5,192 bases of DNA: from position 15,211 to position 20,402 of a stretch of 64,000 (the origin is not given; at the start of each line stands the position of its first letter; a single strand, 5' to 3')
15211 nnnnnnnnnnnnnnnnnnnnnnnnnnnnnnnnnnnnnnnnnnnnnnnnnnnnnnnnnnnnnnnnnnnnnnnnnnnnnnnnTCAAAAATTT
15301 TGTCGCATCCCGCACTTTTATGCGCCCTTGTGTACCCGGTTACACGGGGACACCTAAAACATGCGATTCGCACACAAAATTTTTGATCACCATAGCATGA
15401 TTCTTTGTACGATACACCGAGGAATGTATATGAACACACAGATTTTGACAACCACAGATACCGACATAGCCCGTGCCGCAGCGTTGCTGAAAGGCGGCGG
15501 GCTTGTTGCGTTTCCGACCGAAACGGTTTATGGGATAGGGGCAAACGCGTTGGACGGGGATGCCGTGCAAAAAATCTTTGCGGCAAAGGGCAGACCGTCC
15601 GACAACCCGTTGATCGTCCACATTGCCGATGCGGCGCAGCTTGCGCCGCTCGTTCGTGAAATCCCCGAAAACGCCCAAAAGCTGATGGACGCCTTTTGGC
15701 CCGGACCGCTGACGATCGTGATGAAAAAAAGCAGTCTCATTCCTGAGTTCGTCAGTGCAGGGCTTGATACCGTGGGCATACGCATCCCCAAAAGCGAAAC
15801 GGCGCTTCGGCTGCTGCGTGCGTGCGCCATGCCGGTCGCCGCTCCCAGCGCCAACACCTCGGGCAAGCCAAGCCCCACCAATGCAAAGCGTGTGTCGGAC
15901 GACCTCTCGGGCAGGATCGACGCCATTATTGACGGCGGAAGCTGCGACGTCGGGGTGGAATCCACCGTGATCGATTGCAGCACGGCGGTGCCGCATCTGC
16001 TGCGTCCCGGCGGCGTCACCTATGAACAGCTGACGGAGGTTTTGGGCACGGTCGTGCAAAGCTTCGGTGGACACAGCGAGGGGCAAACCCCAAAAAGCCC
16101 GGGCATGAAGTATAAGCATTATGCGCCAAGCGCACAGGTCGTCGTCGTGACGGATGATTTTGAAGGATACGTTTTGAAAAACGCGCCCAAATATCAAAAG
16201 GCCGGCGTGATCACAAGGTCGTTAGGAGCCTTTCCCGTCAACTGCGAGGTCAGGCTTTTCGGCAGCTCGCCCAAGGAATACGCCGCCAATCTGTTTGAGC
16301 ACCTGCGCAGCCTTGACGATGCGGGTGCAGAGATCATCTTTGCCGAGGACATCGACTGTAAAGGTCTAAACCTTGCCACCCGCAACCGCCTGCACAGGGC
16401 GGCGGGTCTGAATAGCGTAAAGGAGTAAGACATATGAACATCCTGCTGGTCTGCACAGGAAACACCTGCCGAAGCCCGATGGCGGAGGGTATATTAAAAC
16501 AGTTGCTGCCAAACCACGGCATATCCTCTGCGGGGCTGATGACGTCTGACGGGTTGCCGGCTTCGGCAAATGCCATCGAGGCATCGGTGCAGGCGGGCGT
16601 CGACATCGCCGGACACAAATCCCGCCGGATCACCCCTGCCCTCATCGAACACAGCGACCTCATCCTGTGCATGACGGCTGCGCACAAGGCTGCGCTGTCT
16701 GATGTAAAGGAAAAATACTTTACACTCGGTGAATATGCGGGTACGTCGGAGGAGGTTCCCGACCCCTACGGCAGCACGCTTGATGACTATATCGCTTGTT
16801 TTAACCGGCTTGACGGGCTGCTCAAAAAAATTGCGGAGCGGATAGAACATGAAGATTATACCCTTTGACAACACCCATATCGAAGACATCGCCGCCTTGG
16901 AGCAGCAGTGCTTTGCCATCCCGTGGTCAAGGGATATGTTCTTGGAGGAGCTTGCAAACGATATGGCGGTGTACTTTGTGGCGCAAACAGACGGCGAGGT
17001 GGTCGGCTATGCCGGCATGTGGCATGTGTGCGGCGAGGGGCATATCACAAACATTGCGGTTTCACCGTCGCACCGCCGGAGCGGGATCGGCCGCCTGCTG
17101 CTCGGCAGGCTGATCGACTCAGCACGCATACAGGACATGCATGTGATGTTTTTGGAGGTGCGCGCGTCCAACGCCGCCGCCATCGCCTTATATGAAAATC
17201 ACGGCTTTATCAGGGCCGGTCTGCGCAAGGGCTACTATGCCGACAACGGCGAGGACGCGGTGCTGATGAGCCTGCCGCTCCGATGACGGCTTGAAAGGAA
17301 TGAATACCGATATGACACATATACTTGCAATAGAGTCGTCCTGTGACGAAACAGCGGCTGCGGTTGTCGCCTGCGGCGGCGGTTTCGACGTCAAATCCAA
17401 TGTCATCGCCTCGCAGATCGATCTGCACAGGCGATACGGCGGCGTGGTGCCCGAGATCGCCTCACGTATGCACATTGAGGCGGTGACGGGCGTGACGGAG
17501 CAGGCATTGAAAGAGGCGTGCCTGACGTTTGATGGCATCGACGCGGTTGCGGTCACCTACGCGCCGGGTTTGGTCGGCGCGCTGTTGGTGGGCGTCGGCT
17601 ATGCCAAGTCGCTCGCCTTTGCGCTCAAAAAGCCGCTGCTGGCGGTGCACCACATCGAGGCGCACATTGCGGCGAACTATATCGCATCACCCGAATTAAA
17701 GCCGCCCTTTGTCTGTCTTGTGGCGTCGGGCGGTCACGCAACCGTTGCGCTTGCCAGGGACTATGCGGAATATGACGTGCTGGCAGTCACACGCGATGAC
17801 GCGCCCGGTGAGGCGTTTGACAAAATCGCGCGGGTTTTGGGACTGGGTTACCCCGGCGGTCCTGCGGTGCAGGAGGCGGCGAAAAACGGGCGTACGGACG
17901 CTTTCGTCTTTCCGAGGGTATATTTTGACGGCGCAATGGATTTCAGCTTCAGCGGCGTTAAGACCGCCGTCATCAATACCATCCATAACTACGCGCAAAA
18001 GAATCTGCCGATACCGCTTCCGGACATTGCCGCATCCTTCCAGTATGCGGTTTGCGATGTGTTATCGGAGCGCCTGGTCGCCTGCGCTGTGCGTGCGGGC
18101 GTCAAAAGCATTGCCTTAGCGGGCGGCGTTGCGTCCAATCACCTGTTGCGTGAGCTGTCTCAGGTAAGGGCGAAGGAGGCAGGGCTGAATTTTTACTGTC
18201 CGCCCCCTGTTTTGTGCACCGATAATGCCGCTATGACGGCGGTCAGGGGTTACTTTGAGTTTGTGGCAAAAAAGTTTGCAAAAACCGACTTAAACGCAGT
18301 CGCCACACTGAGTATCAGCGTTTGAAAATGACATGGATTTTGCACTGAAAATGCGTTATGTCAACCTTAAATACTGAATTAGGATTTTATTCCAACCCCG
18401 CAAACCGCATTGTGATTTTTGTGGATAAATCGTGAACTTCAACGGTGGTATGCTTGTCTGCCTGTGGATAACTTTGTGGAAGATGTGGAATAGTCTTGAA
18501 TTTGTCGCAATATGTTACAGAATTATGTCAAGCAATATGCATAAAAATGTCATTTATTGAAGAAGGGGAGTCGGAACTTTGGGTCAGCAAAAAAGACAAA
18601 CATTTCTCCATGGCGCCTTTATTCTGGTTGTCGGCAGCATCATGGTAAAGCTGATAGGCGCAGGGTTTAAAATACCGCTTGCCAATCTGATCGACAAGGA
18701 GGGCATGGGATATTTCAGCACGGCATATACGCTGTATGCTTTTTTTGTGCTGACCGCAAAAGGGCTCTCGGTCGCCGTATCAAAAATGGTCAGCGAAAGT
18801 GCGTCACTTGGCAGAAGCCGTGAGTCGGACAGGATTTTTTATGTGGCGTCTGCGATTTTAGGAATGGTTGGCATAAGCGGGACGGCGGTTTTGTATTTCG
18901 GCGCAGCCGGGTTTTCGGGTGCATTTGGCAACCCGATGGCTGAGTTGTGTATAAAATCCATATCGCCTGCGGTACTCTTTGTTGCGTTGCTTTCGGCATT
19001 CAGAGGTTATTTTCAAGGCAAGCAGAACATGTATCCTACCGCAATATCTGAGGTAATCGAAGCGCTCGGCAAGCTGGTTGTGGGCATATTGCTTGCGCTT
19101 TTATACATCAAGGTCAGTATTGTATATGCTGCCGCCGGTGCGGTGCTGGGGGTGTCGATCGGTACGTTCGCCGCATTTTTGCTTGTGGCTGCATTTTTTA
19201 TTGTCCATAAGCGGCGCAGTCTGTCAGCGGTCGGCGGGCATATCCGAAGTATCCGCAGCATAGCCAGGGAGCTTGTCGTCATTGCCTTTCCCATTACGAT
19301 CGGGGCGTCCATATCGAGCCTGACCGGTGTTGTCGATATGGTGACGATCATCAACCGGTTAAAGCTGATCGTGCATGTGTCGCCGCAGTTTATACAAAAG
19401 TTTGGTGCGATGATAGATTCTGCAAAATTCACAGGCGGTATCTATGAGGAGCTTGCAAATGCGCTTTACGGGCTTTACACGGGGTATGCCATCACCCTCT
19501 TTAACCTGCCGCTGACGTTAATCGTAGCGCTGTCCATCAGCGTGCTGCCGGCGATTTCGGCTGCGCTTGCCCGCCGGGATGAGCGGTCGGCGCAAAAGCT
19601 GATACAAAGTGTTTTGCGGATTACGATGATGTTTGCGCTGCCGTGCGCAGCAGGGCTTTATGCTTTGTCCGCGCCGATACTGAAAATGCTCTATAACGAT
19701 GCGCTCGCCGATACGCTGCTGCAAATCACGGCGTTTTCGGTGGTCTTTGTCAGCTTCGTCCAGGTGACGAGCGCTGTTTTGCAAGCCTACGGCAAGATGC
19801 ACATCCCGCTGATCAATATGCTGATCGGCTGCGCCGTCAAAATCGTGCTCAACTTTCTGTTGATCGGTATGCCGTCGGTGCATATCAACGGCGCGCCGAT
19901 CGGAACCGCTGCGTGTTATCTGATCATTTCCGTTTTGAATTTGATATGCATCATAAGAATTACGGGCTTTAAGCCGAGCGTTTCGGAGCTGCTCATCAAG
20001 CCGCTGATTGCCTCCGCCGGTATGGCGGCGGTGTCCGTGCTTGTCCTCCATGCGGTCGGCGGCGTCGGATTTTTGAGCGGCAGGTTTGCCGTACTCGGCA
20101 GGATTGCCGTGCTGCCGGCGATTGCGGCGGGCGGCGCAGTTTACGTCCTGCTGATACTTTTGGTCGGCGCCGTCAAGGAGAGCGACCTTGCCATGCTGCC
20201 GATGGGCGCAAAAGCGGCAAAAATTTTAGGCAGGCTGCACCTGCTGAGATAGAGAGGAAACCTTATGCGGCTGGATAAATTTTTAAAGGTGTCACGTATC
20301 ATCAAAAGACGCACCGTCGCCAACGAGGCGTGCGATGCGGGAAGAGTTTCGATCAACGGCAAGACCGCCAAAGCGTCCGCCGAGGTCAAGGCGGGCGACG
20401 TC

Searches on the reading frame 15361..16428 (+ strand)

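Call 43: search_protein_families(library=pfam, proteins=[window:15361-16428:+], max_evalue=0.0001)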
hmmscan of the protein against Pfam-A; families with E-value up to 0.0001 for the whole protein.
window:15361-16428:+ (355 aa): 2 families
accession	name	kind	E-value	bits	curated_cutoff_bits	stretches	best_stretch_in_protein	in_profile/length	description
PF01300.24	Sua5_yciO_yrdC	-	6.7e-62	208.6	25.1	1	42-217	2-178/178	Telomere recombination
PF03481.19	Sua5_C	-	2.2e-29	103.2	22.9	1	219-349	1-136/136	Threonylcarbamoyl-AMP synthase, C-terminal domain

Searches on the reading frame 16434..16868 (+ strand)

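Call 44: search_protein_families(library=pfam, proteins=[window:16434-16868:+], max_evalue=0.0001)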
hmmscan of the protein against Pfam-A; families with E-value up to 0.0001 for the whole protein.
window:16434-16868:+ (144 aa): 1 family
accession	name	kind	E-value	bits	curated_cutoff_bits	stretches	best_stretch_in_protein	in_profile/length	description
PF01451.26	LMWPc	-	2e-25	90.1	23.2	1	3-132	1-142/144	Low molecular weight phosphotyrosine protein phosphatase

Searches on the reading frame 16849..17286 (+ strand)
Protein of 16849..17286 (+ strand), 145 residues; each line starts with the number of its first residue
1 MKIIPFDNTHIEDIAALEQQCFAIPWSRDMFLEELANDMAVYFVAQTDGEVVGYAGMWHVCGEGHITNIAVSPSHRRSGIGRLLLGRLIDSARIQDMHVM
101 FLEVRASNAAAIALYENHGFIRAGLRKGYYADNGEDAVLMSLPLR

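Call 44: search_protein_families(library=pfam, proteins=[window:16849-17286:+], max_evalue=0.0001)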
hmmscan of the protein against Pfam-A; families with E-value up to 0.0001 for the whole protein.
window:16849-17286:+ (145 aa): 6 families
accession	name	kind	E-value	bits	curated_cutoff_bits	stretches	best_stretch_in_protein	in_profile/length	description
PF00583.31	Acetyltransf_1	-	3.5e-23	82.5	20.7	1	12-120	2-116/116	Acetyltransferase (GNAT) family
PF13508.13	Acetyltransf_7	-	1.3e-17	64.4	27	1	41-121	4-83/84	Acetyltransferase (GNAT) domain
PF13673.13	Acetyltransf_10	-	2.8e-15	56.9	23.6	1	26-124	17-111/128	Acetyltransferase (GNAT) domain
PF08445.16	FR47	-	1e-07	32.3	22.1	1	55-122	14-79/86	FR47-like protein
PF13420.13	Acetyltransf_4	-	1.3e-07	32.3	24.3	1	30-135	39-149/155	Acetyltransferase (GNAT) domain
PF13480.13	Acetyltransf_6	-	1.1e-05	26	22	1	21-96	49-128/143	Acetyltransferase (GNAT) domain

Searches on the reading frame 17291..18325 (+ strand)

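Call 44: search_protein_families(library=pfam, proteins=[window:17291-18325:+], max_evalue=0.0001)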
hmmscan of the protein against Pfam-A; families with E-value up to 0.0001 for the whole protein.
window:17291-18325:+ (344 aa): 3 families
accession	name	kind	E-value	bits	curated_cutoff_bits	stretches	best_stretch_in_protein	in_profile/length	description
PF00814.31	TsaD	-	1e-89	301.2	24.8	1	34-317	2-263/264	tRNA N6-adenosine threonylcarbamoyltransferase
PF22521.2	HypF_C_2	-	6.8e-08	33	27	1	240-312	163-235/241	Carbamoyltransferase, Kae1-like Domain, second subdomain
PF02543.21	Carbam_trans_N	-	1.4e-06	28.5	24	0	238-285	268-315/346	Carbamoyltransferase N-terminus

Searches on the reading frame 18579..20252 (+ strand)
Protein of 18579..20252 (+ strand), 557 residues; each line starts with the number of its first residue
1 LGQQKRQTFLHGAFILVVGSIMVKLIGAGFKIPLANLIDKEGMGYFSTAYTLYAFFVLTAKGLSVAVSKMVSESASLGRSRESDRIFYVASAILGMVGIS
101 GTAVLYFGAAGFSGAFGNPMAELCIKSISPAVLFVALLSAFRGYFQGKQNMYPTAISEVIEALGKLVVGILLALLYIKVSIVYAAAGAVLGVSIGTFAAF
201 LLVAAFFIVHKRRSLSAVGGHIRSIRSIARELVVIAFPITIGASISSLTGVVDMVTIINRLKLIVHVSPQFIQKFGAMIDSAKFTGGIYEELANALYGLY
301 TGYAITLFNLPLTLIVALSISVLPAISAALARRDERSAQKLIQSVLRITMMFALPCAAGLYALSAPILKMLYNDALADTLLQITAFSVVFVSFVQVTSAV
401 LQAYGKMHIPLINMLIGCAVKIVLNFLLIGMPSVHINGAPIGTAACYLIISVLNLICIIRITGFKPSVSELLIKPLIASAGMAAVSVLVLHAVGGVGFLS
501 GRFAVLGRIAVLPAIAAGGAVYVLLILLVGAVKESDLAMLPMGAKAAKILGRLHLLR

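Call 44: search_protein_families(library=pfam, proteins=[window:18579-20252:+], max_evalue=0.0001)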
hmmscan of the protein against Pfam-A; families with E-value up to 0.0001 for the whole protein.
window:18579-20252:+ (557 aa): 4 families
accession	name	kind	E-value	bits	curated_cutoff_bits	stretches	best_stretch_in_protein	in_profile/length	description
PF01943.22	Polysacc_synt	-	5e-28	98.7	28.2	1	10-328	2-272/274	Polysaccharide biosynthesis protein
PF03023.19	MurJ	-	3e-16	59.5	27.4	1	301-492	235-435/451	Lipid II flippase MurJ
PF01554.23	MatE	-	1.3e-11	44.9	24.9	1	302-427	32-161/161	MatE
PF13440.11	Polysacc_synt_3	-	3.5e-07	30.2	23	0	294-373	208-285/293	Polysaccharide biosynthesis protein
